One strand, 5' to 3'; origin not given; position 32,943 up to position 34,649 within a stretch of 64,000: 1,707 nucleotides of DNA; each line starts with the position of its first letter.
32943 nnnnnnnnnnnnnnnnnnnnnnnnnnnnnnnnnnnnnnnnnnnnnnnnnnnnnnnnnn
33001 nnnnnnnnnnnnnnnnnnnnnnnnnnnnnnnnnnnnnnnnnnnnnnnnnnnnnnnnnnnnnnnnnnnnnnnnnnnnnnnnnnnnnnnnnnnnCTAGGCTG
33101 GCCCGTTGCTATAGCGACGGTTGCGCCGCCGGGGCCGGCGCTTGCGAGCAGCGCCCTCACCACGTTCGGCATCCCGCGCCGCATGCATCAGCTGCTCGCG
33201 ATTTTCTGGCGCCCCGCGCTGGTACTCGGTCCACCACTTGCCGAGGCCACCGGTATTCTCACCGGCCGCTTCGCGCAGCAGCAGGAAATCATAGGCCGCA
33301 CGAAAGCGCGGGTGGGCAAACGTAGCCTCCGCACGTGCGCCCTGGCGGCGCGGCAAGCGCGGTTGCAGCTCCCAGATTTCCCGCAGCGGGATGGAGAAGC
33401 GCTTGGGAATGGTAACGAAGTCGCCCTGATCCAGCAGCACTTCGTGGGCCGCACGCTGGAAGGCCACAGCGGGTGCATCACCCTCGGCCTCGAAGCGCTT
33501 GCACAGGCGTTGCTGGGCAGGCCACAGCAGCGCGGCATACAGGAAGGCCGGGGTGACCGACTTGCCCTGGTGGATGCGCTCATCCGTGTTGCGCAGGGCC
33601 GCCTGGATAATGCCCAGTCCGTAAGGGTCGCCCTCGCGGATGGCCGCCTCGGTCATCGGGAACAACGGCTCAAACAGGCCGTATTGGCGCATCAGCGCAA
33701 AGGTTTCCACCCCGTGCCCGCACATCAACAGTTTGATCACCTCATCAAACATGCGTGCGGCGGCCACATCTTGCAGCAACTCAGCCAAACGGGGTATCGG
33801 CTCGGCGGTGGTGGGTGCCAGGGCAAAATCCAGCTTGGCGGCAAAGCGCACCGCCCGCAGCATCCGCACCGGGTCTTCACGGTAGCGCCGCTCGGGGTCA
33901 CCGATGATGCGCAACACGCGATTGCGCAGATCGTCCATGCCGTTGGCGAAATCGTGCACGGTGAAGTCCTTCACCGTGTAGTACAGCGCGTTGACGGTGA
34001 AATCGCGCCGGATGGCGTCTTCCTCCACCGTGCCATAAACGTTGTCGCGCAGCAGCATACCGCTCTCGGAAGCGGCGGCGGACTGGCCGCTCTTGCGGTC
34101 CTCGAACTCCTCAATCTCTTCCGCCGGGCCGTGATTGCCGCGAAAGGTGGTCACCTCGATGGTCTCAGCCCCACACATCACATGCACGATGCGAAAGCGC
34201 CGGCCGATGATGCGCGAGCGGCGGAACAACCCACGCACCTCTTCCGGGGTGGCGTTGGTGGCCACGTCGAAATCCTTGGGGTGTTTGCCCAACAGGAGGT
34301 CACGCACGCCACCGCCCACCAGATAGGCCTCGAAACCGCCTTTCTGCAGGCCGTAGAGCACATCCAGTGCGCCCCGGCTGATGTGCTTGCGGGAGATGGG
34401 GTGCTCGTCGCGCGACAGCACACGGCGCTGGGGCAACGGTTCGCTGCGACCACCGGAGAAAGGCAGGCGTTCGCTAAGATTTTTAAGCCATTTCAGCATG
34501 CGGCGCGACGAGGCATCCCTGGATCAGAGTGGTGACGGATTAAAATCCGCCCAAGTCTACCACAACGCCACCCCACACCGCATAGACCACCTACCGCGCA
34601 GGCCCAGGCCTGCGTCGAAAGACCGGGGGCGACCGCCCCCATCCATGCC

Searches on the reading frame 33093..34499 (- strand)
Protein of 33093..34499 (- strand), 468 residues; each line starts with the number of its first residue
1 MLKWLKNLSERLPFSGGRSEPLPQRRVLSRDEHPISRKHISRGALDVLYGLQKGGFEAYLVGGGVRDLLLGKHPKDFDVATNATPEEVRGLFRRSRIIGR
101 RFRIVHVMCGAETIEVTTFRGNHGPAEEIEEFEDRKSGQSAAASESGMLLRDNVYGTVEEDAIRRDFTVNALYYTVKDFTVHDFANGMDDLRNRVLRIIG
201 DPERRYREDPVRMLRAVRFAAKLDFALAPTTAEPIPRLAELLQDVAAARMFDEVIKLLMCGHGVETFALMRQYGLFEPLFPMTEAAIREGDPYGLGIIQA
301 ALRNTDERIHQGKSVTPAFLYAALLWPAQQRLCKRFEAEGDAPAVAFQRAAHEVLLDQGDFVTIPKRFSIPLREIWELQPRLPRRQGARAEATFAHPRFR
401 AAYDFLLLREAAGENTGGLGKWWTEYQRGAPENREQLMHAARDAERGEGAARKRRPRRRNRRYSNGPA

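Call 7: search_protein_families(library=pfam, proteins=[window:33093-34499:-])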
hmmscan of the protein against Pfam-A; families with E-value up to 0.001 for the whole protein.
window:33093-34499:- (468 aa): 3 families
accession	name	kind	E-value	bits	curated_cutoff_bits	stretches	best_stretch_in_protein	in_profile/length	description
PF12626.12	PolyA_pol_arg_C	-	4.4e-39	133.6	22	1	340-459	2-119/119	Polymerase A arginine-rich C-terminus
PF01743.26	PolyA_pol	-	1.6e-38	132.4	23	1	58-197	1-126/126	Poly A polymerase head domain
PF12627.12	PolyA_pol_RNAbd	-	5.6e-21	74.5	22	1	224-286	1-63/64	Probable RNA and SrmB- binding site of polymerase A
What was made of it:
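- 33093..34499 (-): pcnB, poly(A) polymerase I: the conserved downstream neighbour. Pfam PolyA_pol, PolyA_pol_RNAbd and PolyA_pol_arg_C (call 7).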

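Call 8: find_related_loci(query=window:33093-34499:-, collection=genome_contigs, flank=3000)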
Query window:33093-34499:- (468 aa) in genome_contigs; peptide patterns used: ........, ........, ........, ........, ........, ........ (x = any residue, [..] = any of these).
343 stretches matched a pattern; 244 encode a relative of the query (tblastn E <= 1e-3); the best 80 are kept; 80 distinct loci.
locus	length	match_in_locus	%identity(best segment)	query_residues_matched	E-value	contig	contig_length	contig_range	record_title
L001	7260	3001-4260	58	27-459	1e-164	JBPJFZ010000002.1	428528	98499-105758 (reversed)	Oleiphilaceae bacterium J1-3 NODE_2_length_428528_cov_44.0726, whole genome shotgun sequence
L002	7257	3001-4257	59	13-439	1e-161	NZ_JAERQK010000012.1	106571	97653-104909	Motiliproteus sediminis strain HS6 NODE_12_length_106571_cov_67.1388, whole genome shotgun sequence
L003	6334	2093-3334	58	26-440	4e-159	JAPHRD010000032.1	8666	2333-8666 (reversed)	MAG: Motiliproteus sp. isolate N1D-Bin_8 c_000001768622, whole genome shotgun sequence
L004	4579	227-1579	57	2-438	2e-159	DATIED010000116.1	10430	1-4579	MAG TPA_asm: Spongiibacteraceae bacterium isolate SMAG_U16360 k141_1921441, whole genome shotgun sequence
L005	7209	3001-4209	58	26-438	4e-158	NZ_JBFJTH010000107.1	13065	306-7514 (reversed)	MAG: Litorivivens sp. isolate Mix_sand19.2022.05.D.11 k141_985188_length_13065_cov_12.2656, whole genome shotgun sequenc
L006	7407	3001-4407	53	1-467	2e-157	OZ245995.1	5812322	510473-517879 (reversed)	MAG: Motiliproteus sp. isolate cee35097-81c3-4b62-8185-fcd84872bf97 genome assembly, chromosome: 1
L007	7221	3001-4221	58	27-438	2e-156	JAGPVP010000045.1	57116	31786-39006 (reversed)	MAG: Zhongshania sp. isolate Lab_640_Crude_bin.4 k141_60168, whole genome shotgun sequence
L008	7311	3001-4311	55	7-440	3e-156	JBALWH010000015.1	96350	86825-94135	MAG: Motiliproteus sp. isolate 6NakV-12 NODE_136_length_96350_cov_8.399491, whole genome shotgun sequence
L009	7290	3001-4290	57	6-438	8e-155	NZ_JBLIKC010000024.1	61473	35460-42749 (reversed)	MAG: Zhongshania sp. isolate 3300054695_175 Ga0535665_0000309, whole genome shotgun sequence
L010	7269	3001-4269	56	23-438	5e-155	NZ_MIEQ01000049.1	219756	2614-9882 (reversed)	Motiliproteus sp. MSK22-1 scaffold45_cov2859_read212, whole genome shotgun sequence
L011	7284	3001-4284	56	14-446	7e-155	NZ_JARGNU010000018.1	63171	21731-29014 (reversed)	MAG: Zhongshania sp. isolate bin_bo_oilr1.030 NODE_425_length_63171_cov_27.538912, whole genome shotgun sequence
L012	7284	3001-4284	56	14-446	1e-154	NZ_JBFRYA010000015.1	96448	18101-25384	Zhongshania guokunii strain ZS6-22T NMDC70154489_15, whole genome shotgun sequence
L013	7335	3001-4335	57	2-440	3e-154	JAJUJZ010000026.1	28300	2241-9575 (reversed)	MAG: Gammaproteobacteria bacterium isolate bin130 k141_658235_length_28300_cov_200.0000, whole genome shotgun sequence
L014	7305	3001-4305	54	2-446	3e-154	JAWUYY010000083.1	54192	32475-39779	MAG: Bermanella sp. isolate HBSea_ice_MAG932 BAT.932_62993_flag=0_multi=43.0000_len=54192, whole genome shotgun sequence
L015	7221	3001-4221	58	27-438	4e-154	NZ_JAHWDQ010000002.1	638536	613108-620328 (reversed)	Zhongshania aquimaris strain CAU 1632 contig2, whole genome shotgun sequence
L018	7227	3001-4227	59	23-441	1e-153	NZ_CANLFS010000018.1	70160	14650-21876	Uncultured Halomonas sp. isolate 3-558-1-J.fasta NODE_18, whole genome shotgun sequence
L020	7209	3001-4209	58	23-437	2e-152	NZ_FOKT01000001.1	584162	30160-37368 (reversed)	Microbulbifer thermotolerans strain DSM 19189, whole genome shotgun sequence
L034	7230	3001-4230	56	25-445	3e-147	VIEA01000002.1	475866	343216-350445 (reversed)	Gammaproteobacteria bacterium LSUCC0096 scaffold_1, whole genome shotgun sequence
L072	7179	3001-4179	54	35-440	1e-126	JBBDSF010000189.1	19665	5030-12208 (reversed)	MAG: Pseudomonadales bacterium isolate LejiaC_53_24 Lejia_C_6434_length_19665_cov_16, whole genome shotgun sequence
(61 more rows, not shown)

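Call 21: search_protein_families(library=pfam, proteins=[L001:742-2157:+, L001:1-729:+, L020:785-2179:+, L018:533-1936:+, L015:1038-2501:+, L034:1110-2468:+, L014:220-1662:+, L072:1029-2363:+], max_evalue=0.000001)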
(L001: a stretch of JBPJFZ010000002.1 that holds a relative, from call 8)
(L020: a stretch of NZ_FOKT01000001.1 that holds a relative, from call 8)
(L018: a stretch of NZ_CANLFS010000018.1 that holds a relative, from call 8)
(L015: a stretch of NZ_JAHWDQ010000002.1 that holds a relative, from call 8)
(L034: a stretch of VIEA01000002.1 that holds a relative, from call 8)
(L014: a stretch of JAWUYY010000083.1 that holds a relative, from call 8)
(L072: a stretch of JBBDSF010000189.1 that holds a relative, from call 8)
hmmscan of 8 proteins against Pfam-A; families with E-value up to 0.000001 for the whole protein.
L001:742-2157:+ (472 aa): 5 families
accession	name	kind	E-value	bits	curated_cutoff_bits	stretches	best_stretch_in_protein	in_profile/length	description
PF00158.32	Sigma54_activat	-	2.4e-74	249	20.2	1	149-316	1-168/168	Sigma-54 interaction domain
PF14532.12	Sigma54_activ_2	-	4.2e-22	79.3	25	1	150-320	1-138/138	Sigma-54 interaction domain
PF25601.1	AAA_lid_14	-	1.2e-21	76.7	27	1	321-398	1-78/87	AAA+ ATPase lid domain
PF00072.30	Response_reg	-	1.7e-21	76.9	30.2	1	8-114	1-111/111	Response regulator receiver domain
PF07728.20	AAA_5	-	3.8e-07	30.6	22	0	173-292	2-124/139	AAA domain (dynein-related subfamily)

L001:1-729:+ (243 aa): 2 families
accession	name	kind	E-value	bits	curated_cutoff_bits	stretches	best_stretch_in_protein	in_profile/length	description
PF02518.31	HATPase_c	-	1.5e-25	90.2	26.4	1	123-233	1-109/111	Histidine kinase-, DNA gyrase B-, and HSP90-like ATPase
PF00512.31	HisKA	-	1.8e-09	38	26.9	1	15-75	3-63/66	His Kinase A (phospho-acceptor) domain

L020:785-2179:+ (465 aa): 5 families
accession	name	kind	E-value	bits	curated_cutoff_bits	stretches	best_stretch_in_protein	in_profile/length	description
PF00158.32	Sigma54_activat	-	4.5e-73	244.9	20.2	1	137-303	1-167/168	Sigma-54 interaction domain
PF00072.30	Response_reg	-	1.2e-22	80.5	30.2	1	5-110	1-110/111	Response regulator receiver domain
PF14532.12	Sigma54_activ_2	-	8.9e-22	78.3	25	1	138-308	1-138/138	Sigma-54 interaction domain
PF25601.1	AAA_lid_14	-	3.3e-20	72.1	27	1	309-377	1-69/87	AAA+ ATPase lid domain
PF07728.20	AAA_5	-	6.9e-07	29.8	22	0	161-281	2-125/139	AAA domain (dynein-related subfamily)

L018:533-1936:+ (468 aa): 5 families
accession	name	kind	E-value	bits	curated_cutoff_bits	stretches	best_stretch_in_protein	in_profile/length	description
PF00158.32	Sigma54_activat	-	2.1e-73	246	20.2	1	138-304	1-167/168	Sigma-54 interaction domain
PF00072.30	Response_reg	-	1e-23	84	30.2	1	7-111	1-110/111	Response regulator receiver domain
PF14532.12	Sigma54_activ_2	-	1.7e-23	83.8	25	1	139-309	1-138/138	Sigma-54 interaction domain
PF25601.1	AAA_lid_14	-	7.2e-19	67.8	27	1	310-389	1-80/87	AAA+ ATPase lid domain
PF07728.20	AAA_5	-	1.3e-07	32.1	22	1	162-281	2-124/139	AAA domain (dynein-related subfamily)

L015:1038-2501:+ (488 aa): 4 families
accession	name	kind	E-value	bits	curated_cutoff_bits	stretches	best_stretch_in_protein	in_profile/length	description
PF00158.32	Sigma54_activat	-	3.2e-74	248.6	20.2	1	150-316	1-167/168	Sigma-54 interaction domain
PF14532.12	Sigma54_activ_2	-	2.1e-25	90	25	1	151-321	1-138/138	Sigma-54 interaction domain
PF00072.30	Response_reg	-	4.5e-24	85.2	30.2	1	13-117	1-110/111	Response regulator receiver domain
PF25601.1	AAA_lid_14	-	3.8e-21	75.2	27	1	322-392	1-71/87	AAA+ ATPase lid domain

L034:1110-2468:+ (453 aa): 5 families
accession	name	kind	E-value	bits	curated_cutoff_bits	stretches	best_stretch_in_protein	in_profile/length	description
PF00158.32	Sigma54_activat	-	3.8e-70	235.4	20.2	1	133-299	1-167/168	Sigma-54 interaction domain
PF25601.1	AAA_lid_14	-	1.5e-22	79.7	27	1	305-384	1-80/87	AAA+ ATPase lid domain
PF14532.12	Sigma54_activ_2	-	9.6e-20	71.7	25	1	134-304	1-138/138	Sigma-54 interaction domain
PF00072.30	Response_reg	-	1.6e-12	48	30.2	1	16-118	2-110/111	Response regulator receiver domain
PF07728.20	AAA_5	-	4.5e-07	30.4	22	1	157-275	2-123/139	AAA domain (dynein-related subfamily)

L014:220-1662:+ (481 aa): 5 families
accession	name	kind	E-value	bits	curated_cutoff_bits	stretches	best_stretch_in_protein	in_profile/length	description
PF00158.32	Sigma54_activat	-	5.3e-74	247.9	20.2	1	154-320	1-167/168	Sigma-54 interaction domain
PF14532.12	Sigma54_activ_2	-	2.6e-26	93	25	1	155-325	1-138/138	Sigma-54 interaction domain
PF00072.30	Response_reg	-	1.6e-23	83.4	30.2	1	21-125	1-110/111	Response regulator receiver domain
PF25601.1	AAA_lid_14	-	3.9e-19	68.7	27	1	326-401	1-76/87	AAA+ ATPase lid domain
PF07728.20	AAA_5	-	5.2e-10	39.9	22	1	178-298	2-125/139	AAA domain (dynein-related subfamily)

L072:1029-2363:+ (445 aa): 4 families
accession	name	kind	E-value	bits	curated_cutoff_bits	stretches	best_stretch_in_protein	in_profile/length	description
PF00158.32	Sigma54_activat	-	1.1e-70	237.1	20.2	1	138-302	3-167/168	Sigma-54 interaction domain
PF14532.12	Sigma54_activ_2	-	4e-23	82.6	25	1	137-307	1-138/138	Sigma-54 interaction domain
PF00072.30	Response_reg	-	7.5e-22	78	30.2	1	11-115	1-110/111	Response regulator receiver domain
PF25601.1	AAA_lid_14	-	9.3e-22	77.1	27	1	308-381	1-74/87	AAA+ ATPase lid domain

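Call 26: find_encoding_contigs(protein=window:33093-34499:-, flank=3000, max_places=6)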
Protein window:33093-34499:- (468 aa): 2 contigs read that carry it; 1 place shown.
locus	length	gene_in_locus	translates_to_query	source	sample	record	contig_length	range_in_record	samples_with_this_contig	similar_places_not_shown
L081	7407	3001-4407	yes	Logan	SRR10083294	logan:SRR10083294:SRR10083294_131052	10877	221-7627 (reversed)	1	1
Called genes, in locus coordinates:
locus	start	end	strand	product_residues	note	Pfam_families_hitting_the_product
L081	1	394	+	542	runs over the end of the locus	-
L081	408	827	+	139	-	PF12849:PBP_like_2 (weak)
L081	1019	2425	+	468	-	-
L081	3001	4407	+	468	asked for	PF01743:PolyA_pol, PF12627:PolyA_pol_RNAbd, PF12626:PolyA_pol_arg_C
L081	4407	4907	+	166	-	PF01288:HPPK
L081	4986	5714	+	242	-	PF13191:AAA_16 (faint), PF01712:dNK, PF02223:Thymidylate_kin (weak), PF13238:AAA_18 (faint), PF13671:AAA_33 (faint)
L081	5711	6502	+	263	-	PF02548:Pantoate_transf, PF01177:Asp_Glu_race (weak)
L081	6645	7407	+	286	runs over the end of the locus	PF02569:Pantoate_ligase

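Call 27: find_related_loci(query=window:33093-34499:-, collection=metagenome_contigs, flank=3000)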
Query window:33093-34499:- (468 aa) in metagenome_contigs; peptide patterns used: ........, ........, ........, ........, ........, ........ (x = any residue, [..] = any of these).
431 stretches matched a pattern; 242 encode a relative of the query (tblastn E <= 1e-3); the best 80 are kept; 80 distinct loci.
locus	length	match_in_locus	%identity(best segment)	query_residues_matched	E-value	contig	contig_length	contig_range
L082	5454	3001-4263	56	23-444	2e-161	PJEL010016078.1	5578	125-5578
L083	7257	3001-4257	57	18-439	7e-158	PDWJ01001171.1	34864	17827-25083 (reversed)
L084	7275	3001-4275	59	14-438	2e-157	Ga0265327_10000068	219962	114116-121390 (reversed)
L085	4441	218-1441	59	27-440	4e-159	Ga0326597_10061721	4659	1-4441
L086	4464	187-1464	59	1-427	6e-158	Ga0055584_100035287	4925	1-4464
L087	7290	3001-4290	57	6-438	4e-155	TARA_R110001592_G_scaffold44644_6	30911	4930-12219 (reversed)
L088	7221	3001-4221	58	27-438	1e-154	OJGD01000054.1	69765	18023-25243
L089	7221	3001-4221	58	27-438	1e-153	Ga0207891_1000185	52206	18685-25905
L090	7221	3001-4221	57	27-438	2e-152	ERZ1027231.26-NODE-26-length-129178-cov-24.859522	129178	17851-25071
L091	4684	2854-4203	52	5-460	6e-155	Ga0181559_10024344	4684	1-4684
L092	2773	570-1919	52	5-460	1e-160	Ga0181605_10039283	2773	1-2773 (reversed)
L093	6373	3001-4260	56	14-438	1e-151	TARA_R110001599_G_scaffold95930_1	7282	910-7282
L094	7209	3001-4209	56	27-437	2e-151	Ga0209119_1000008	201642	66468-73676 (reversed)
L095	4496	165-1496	52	5-454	4e-152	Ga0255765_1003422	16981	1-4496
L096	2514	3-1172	59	45-440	2e-160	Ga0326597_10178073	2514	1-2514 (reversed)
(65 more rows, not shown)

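Call 28: find_homologous_proteins(query=window:33093-34499:-, max_evalue=1e-100)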
Query window:33093-34499:- (468 aa): 7893 proteins with E <= 1e-100 among 8000 candidates; the best 120 are listed.
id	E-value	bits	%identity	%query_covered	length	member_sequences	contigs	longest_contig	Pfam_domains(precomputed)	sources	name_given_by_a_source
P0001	0.0e+0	1061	100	100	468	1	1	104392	PF01743.27,PF12627.13,PF12626.13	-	-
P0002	5.5e-262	888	84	100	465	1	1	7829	PF01743.27,PF12627.13,PF12626.13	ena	-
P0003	1.0e-172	593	55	87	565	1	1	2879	PF01743.27,PF12627.13,PF12626.13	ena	-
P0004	1.4e-168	580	59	95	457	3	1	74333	PF01743.27,PF12627.13,PF12626.13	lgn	-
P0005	3.4e-167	575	62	89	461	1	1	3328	PF01743.27,PF12627.13,PF12626.13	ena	-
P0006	3.4e-167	575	62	89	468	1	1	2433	PF01743.27,PF12627.13,PF12626.13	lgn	-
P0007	8.8e-166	571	61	89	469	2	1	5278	PF01743.27,PF12627.13,PF12626.13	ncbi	-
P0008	9.2e-166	570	60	93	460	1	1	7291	PF01743.27,PF12627.13,PF12626.13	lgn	-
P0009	1.5e-165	570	58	96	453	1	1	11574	PF01743.27,PF12627.13,PF12626.13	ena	-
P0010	1.5e-165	570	60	96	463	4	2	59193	PF01743.27,PF12627.13,PF12626.13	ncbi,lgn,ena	-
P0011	1.9e-164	566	62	88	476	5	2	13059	PF01743.27,PF12627.13,PF12626.13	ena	-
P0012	1.9e-164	566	57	99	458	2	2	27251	PF01743.27,PF12627.13,PF12626.13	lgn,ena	-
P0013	3.4e-164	565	60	94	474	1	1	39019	PF01743.27,PF12627.13,PF12626.13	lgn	-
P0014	8.6e-164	564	63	89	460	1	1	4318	PF01743.27,PF12627.13,PF12626.13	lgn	-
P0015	9.7e-164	564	58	98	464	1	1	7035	PF01743.27,PF12627.13,PF12626.13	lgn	-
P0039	1.6e-160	553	59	93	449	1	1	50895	PF01743.27,PF12627.13,PF12626.13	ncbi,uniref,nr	ncbi:polynucleotide adenylyltransferase PcnB [Marinobacter halodurans]|uniref:Poly(A) polymerase I n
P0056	8.7e-160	551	57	94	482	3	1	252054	PF01743.27,PF12627.13,PF12626.13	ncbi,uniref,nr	ncbi:polynucleotide adenylyltransferase PcnB [Motiliproteus coralliicola]|uniref:Poly(A) polymerase 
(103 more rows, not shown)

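Call 29: find_encoding_contigs(protein=P0002, flank=5000, max_places=4)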
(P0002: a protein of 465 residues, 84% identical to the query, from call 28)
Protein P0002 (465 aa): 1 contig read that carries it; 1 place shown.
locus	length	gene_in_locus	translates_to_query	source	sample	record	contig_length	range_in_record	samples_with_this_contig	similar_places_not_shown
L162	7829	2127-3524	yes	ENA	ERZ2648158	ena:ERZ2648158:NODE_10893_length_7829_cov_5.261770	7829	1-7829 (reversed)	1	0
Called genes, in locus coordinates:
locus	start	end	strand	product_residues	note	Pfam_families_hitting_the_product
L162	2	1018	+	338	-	?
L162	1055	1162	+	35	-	-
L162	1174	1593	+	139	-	PF12849:PBP_like_2 (weak)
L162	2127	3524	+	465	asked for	PF01743:PolyA_pol, PF12627:PolyA_pol_RNAbd, PF12626:PolyA_pol_arg_C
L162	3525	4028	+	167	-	PF01288:HPPK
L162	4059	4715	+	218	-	PF13191:AAA_16 (weak), PF01712:dNK, PF02223:Thymidylate_kin (weak), PF05729:NACHT (faint), PF13238:AAA_18 (weak), PF13671:AAA_33 (faint)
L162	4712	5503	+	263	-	PF02548:Pantoate_transf, PF01177:Asp_Glu_race (weak)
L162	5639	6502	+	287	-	PF02569:Pantoate_ligase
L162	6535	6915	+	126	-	PF02261:Asp_decarbox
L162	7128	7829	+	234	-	?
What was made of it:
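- L162, which had too little upstream flank to be counted, also has none among its called genes (call 29).
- Tried and rejected: The protein database gave one at 84% (calls 28, 29).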

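Call 47: find_encoding_contigs(protein=P0039, flank=6500, max_places=1)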
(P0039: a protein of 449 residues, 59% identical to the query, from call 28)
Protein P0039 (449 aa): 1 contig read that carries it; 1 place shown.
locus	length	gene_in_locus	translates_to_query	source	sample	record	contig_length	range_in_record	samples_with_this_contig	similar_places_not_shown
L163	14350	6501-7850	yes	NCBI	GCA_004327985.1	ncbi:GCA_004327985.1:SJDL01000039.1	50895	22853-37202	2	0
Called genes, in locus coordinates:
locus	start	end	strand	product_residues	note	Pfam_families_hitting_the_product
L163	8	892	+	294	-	PF00749:tRNA-synt_1c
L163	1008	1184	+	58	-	-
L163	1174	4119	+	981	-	PF00989:PAS, PF08448:PAS_4 (weak), PF00512:HisKA, PF02518:HATPase_c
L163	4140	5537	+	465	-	PF00072:Response_reg, PF00158:Sigma54_activat, PF14532:Sigma54_activ_2, PF07728:AAA_5 (weak), PF25601:AAA_lid_14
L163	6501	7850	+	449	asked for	PF01743:PolyA_pol, PF12627:PolyA_pol_RNAbd, PF12626:PolyA_pol_arg_C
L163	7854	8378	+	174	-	PF01288:HPPK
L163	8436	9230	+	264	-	PF02548:Pantoate_transf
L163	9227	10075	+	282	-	PF02569:Pantoate_ligase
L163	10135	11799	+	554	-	PF00342:PGI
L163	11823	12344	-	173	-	PF01288:HPPK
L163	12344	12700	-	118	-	PF02152:FolB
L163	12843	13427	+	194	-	PF02660:G3P_acyltransf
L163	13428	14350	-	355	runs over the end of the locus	PF00814:TsaD, PF22521:HypF_C_2 (weak)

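Call 48: find_encoding_contigs(protein=P0056, flank=6500, max_places=1)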
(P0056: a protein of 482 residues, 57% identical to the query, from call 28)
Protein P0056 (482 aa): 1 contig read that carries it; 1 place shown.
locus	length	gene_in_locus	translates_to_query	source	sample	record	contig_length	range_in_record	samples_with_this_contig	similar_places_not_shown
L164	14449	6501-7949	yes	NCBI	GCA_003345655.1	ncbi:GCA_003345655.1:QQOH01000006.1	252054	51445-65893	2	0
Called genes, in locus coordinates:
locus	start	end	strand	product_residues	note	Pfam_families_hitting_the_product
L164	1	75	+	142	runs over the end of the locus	PF21157:DksA_N, PF01258:zf-dskA_traR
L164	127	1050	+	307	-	PF00749:tRNA-synt_1c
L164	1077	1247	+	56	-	-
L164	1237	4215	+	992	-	PF00989:PAS (faint), PF00512:HisKA, PF02518:HATPase_c, PF14501:HATPase_c_5 (weak)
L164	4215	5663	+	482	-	PF00072:Response_reg, PF00158:Sigma54_activat, PF14532:Sigma54_activ_2, PF07728:AAA_5 (weak), PF25601:AAA_lid_14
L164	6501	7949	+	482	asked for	PF01743:PolyA_pol, PF12627:PolyA_pol_RNAbd, PF12626:PolyA_pol_arg_C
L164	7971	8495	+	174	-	PF01288:HPPK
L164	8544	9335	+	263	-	PF02548:Pantoate_transf, PF01177:Asp_Glu_race (weak)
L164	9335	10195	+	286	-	PF02569:Pantoate_ligase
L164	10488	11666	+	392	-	PF00108:Thiolase_N, PF00109:ketoacyl-synt (weak), PF02803:Thiolase_C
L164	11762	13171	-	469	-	-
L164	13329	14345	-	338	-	PF02826:2-Hacid_dh_C (weak), PF07991:KARI_N, PF01450:KARI_C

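Call 58: search_protein_families(library=pfam, proteins=[L163:1174-4119:+, L164:1237-4215:+, L163:1008-1184:+, L164:1077-1247:+], max_evalue=0.01)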
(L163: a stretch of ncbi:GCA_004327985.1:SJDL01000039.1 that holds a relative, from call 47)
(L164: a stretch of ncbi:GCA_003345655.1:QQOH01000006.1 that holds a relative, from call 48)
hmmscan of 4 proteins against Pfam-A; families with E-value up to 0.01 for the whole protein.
L163:1174-4119:+ (981 aa): 6 families
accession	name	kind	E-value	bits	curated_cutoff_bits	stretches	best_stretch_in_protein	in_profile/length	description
PF02518.31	HATPase_c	-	3e-24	86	26.4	1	860-970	1-109/111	Histidine kinase-, DNA gyrase B-, and HSP90-like ATPase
PF00512.31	HisKA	-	1.8e-10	41.1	26.9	1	752-813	3-64/66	His Kinase A (phospho-acceptor) domain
PF00989.32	PAS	-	3.1e-10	40.5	22.6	1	628-728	2-109/113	PAS fold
PF08448.16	PAS_4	-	7.7e-07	29.8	23.1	1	634-736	2-109/110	PAS fold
PF14501.12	HATPase_c_5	-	0.00021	21.6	22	1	864-951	5-89/102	GHKL domain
PF13426.13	PAS_9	-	0.0026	18.5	27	1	643-734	7-103/103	PAS domain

L164:1237-4215:+ (992 aa): 6 families
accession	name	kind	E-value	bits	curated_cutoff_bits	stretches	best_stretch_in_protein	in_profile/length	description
PF02518.31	HATPase_c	-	2.4e-24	86.3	26.4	1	870-981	1-110/111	Histidine kinase-, DNA gyrase B-, and HSP90-like ATPase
PF00512.31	HisKA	-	3.3e-08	33.9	26.9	1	762-820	3-61/66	His Kinase A (phospho-acceptor) domain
PF14501.12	HATPase_c_5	-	1.9e-07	31.3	22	1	874-962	5-90/102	GHKL domain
PF00989.32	PAS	-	6e-06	26.7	22.6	1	623-671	4-52/113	PAS fold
PF13581.12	HATPase_c_2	-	2.7e-05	24.6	27.4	1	883-959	44-113/127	Histidine kinase-like ATPase domain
PF08448.16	PAS_4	-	0.0053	17.4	23.1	0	627-710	2-90/110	PAS fold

L163:1008-1184:+ (58 aa): 0 families

L164:1077-1247:+ (56 aa): 0 families
